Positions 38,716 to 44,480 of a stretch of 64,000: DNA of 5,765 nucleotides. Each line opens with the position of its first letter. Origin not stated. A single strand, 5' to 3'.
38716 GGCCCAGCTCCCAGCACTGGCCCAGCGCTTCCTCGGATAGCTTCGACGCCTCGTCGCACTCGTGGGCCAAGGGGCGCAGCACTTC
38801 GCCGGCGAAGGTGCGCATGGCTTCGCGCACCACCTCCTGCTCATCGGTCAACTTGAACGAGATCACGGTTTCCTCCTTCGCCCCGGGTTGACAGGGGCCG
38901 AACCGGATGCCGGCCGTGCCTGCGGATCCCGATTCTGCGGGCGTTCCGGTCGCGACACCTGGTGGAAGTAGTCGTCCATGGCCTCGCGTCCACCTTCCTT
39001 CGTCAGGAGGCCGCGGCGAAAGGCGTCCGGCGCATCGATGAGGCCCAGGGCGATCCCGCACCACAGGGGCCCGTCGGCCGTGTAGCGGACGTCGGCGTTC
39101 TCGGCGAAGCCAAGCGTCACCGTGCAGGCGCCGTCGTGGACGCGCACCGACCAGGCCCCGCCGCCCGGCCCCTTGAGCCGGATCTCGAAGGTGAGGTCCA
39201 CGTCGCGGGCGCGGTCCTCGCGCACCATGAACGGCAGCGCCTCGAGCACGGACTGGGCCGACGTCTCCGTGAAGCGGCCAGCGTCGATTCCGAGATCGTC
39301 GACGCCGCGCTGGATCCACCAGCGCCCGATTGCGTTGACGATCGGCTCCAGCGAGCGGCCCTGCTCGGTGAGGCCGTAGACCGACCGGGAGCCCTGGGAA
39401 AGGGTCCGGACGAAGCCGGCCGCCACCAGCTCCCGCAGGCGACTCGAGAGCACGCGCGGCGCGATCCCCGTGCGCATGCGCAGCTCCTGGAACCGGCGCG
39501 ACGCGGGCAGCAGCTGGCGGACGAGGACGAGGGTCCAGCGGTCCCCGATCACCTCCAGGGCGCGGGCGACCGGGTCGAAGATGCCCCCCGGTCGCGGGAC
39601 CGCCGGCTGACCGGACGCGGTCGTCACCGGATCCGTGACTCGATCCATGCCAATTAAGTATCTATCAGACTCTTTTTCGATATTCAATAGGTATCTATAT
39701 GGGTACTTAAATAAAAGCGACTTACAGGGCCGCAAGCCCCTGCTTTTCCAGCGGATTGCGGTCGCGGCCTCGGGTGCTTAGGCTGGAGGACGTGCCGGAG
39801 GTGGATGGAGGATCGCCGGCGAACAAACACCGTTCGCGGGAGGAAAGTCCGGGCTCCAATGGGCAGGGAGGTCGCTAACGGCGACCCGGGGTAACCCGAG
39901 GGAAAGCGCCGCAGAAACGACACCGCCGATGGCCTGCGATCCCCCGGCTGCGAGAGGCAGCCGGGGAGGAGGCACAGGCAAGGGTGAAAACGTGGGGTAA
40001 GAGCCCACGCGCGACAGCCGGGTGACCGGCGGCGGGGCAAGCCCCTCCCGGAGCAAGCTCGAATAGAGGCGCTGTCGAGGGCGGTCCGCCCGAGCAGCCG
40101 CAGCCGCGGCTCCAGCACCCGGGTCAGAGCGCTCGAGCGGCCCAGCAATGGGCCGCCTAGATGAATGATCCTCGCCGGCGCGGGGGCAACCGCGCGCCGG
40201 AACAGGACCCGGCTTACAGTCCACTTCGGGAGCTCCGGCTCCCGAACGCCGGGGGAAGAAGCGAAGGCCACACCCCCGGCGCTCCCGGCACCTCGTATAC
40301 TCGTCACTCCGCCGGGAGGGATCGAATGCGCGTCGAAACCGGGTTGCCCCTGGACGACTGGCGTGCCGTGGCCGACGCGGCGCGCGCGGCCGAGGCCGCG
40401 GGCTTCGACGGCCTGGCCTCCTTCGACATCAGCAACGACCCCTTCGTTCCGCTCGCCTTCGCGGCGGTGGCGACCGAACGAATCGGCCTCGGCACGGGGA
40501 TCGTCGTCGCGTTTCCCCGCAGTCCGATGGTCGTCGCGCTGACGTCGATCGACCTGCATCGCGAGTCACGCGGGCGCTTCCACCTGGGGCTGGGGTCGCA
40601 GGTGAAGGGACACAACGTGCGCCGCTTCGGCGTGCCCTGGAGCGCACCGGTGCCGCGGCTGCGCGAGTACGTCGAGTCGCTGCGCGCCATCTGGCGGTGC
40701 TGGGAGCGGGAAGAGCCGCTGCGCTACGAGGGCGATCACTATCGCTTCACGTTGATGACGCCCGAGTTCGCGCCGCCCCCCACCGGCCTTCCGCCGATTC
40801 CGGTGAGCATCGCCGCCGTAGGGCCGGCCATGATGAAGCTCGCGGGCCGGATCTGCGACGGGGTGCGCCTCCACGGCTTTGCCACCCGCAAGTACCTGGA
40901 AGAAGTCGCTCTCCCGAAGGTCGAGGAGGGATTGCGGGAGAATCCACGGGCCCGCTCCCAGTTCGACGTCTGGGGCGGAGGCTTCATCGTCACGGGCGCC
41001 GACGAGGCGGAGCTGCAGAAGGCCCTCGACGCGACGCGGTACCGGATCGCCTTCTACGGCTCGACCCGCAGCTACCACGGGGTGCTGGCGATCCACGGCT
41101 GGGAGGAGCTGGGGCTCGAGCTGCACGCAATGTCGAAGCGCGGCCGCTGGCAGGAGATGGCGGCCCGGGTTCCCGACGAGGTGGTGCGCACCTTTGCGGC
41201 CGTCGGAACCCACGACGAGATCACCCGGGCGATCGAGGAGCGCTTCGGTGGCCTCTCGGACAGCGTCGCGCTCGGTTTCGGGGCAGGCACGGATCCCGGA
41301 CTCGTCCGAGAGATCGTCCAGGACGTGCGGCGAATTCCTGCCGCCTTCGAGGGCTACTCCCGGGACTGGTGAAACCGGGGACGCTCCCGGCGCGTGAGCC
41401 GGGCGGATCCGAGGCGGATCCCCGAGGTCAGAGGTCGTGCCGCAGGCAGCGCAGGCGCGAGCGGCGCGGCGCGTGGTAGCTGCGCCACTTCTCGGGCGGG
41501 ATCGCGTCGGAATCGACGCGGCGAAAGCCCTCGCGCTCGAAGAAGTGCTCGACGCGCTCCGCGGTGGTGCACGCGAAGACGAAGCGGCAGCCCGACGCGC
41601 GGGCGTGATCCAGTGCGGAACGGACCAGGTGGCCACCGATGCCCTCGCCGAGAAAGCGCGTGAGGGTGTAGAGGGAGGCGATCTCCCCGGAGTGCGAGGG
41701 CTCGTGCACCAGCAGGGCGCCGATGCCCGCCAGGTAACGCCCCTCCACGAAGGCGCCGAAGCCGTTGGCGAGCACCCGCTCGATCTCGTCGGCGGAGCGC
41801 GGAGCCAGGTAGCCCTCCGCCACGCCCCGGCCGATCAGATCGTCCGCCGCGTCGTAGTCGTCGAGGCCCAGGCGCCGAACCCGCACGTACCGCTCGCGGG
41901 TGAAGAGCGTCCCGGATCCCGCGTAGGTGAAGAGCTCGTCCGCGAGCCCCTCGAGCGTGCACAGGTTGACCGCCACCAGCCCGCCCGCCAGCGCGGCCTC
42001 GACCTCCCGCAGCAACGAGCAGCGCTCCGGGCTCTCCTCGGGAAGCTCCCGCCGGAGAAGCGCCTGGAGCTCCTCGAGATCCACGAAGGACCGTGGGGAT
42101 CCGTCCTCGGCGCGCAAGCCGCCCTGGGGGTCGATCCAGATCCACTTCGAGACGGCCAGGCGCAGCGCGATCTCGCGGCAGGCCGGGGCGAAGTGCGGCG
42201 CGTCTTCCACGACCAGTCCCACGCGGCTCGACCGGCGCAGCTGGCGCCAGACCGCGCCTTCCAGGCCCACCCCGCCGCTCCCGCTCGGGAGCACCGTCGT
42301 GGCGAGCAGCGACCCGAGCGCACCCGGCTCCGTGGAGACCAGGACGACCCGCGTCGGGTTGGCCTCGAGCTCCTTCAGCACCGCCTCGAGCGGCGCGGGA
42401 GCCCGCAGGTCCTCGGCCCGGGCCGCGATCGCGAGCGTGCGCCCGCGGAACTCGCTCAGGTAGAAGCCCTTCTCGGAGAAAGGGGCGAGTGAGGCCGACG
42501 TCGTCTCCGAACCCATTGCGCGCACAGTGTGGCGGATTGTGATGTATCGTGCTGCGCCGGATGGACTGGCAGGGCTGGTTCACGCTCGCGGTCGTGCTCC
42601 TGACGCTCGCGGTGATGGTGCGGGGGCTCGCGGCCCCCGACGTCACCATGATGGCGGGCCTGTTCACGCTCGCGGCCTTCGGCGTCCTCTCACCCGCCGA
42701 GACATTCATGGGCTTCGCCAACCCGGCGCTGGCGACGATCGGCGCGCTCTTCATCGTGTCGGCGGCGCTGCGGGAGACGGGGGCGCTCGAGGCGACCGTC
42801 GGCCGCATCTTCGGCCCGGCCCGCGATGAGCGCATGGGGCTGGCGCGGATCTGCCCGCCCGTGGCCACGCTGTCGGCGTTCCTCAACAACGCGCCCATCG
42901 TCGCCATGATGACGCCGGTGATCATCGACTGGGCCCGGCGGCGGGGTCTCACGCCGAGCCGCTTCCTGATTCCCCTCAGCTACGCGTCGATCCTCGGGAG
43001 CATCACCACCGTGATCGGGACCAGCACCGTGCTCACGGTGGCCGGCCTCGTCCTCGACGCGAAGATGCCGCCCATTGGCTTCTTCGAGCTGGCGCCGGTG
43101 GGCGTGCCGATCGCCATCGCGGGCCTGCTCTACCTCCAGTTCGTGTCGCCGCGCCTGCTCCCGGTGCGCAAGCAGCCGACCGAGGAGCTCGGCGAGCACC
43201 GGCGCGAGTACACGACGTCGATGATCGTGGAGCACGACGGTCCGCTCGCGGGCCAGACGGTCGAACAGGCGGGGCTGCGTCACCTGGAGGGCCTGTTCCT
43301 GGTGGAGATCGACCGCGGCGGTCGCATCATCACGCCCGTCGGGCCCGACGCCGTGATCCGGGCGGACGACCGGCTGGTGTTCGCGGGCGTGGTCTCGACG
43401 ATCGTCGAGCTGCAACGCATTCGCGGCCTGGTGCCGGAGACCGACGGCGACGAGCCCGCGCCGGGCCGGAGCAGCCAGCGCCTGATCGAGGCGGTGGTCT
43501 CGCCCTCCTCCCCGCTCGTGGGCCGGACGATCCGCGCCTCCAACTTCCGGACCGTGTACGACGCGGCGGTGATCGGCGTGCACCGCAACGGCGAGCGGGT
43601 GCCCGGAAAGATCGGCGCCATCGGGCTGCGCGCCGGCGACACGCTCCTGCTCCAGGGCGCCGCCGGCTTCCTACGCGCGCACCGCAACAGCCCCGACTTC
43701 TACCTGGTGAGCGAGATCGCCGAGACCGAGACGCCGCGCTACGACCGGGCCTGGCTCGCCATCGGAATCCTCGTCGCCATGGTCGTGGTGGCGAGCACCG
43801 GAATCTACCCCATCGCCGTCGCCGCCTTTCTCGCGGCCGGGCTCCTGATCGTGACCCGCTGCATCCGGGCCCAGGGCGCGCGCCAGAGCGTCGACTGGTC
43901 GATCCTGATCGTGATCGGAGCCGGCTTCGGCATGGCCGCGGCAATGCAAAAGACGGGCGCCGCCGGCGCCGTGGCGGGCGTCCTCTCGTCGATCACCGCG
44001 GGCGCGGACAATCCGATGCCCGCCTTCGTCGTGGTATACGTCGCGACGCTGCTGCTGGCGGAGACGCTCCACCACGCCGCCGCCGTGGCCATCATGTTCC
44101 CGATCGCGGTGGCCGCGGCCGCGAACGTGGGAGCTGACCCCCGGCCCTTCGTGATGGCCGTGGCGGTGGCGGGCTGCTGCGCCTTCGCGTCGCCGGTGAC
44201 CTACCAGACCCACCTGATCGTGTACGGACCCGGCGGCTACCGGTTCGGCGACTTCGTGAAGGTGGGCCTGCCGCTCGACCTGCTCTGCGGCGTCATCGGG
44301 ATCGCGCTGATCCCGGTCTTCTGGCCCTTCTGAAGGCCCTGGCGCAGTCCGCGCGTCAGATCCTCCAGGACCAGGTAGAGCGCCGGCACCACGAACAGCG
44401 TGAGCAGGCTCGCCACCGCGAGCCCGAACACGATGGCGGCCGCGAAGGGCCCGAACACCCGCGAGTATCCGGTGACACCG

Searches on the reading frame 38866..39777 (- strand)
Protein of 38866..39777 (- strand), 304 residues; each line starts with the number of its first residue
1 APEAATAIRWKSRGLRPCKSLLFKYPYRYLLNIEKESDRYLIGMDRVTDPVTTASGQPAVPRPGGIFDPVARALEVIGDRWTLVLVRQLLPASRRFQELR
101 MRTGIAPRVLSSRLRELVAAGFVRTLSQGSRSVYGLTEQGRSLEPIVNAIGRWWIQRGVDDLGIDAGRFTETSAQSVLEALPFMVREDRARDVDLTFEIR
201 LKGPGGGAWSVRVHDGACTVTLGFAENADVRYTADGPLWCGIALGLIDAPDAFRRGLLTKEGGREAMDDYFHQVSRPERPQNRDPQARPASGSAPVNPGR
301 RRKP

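Call 65: search_protein_families(library=pfam, proteins=[window:38866-39777:-], max_evalue=0.0001)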
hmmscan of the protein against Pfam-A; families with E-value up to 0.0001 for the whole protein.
window:38866-39777:- (304 aa): 1 family
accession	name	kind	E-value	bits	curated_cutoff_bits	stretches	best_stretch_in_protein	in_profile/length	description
PF01638.23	HxlR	-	1.4e-15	57.4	20.8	1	76-154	1-83/91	HxlR-like helix-turn-helix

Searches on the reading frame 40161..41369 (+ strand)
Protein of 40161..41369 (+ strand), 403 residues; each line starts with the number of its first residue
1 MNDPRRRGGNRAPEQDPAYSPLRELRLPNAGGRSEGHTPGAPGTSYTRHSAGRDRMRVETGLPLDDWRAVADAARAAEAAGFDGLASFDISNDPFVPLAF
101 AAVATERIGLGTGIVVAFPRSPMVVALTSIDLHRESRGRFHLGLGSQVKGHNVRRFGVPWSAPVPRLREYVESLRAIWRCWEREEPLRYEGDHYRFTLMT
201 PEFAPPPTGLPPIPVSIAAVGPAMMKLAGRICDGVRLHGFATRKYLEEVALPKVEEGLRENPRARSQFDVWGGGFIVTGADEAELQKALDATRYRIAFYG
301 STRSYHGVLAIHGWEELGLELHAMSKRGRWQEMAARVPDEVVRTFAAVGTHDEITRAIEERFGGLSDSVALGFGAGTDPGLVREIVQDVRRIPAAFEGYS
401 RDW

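Call 65: search_protein_families(library=pfam, proteins=[window:40161-41369:+], max_evalue=0.0001)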
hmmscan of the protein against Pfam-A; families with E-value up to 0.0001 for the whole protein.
window:40161-41369:+ (403 aa): 1 family
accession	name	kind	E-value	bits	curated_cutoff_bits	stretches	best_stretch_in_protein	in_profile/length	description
PF00296.26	Bac_luciferase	-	3.6e-68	230.7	27.9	1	57-361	19-307/314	Luciferase-like monooxygenase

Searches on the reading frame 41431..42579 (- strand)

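Call 65: search_protein_families(library=pfam, proteins=[window:41431-42579:-], max_evalue=0.0001)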
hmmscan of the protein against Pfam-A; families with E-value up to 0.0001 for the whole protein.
window:41431-42579:- (383 aa): 3 families
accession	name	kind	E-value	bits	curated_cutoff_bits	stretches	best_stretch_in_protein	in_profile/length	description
PF00583.31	Acetyltransf_1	-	1.1e-09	39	20.7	1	272-352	34-116/116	Acetyltransferase (GNAT) family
PF14542.12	Acetyltransf_CG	-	1.4e-05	25.5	30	1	303-341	30-68/80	GCN5-related N-acetyl-transferase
PF13508.13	Acetyltransf_7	-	1.7e-05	25.5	27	1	282-353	14-83/84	Acetyltransferase (GNAT) domain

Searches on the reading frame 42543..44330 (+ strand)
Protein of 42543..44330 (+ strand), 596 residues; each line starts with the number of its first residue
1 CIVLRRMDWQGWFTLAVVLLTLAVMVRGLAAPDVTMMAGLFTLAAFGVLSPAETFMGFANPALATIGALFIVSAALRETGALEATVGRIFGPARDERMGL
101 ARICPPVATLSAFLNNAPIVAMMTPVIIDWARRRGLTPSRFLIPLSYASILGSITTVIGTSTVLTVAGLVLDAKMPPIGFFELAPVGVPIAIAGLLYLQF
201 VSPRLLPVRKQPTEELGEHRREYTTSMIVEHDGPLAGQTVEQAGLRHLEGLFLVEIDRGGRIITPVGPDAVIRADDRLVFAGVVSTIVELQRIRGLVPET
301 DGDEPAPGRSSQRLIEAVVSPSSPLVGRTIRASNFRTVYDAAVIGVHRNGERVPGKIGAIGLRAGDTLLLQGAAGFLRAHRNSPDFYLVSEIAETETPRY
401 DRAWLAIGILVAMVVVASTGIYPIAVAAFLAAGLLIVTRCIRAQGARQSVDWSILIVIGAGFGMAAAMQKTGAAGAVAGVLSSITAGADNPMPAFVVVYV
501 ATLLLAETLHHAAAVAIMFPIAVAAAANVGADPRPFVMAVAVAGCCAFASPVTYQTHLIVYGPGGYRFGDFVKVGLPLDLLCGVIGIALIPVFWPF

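Call 65: search_protein_families(library=pfam, proteins=[window:42543-44330:+], max_evalue=0.0001)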
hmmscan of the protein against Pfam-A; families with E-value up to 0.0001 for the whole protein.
window:42543-44330:+ (596 aa): 3 families
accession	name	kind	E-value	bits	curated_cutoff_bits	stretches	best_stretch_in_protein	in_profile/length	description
PF03600.22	CitMHS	-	3e-64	217.7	31.9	1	30-541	9-336/336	Citrate transporter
PF02080.26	TrkA_C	-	1.3e-21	76.7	27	2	228-292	5-68/71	TrkA-C domain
PF00939.25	Na_sulph_symp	-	8e-10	38.7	27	1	425-595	294-467/472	Sodium:sulfate symporter transmembrane region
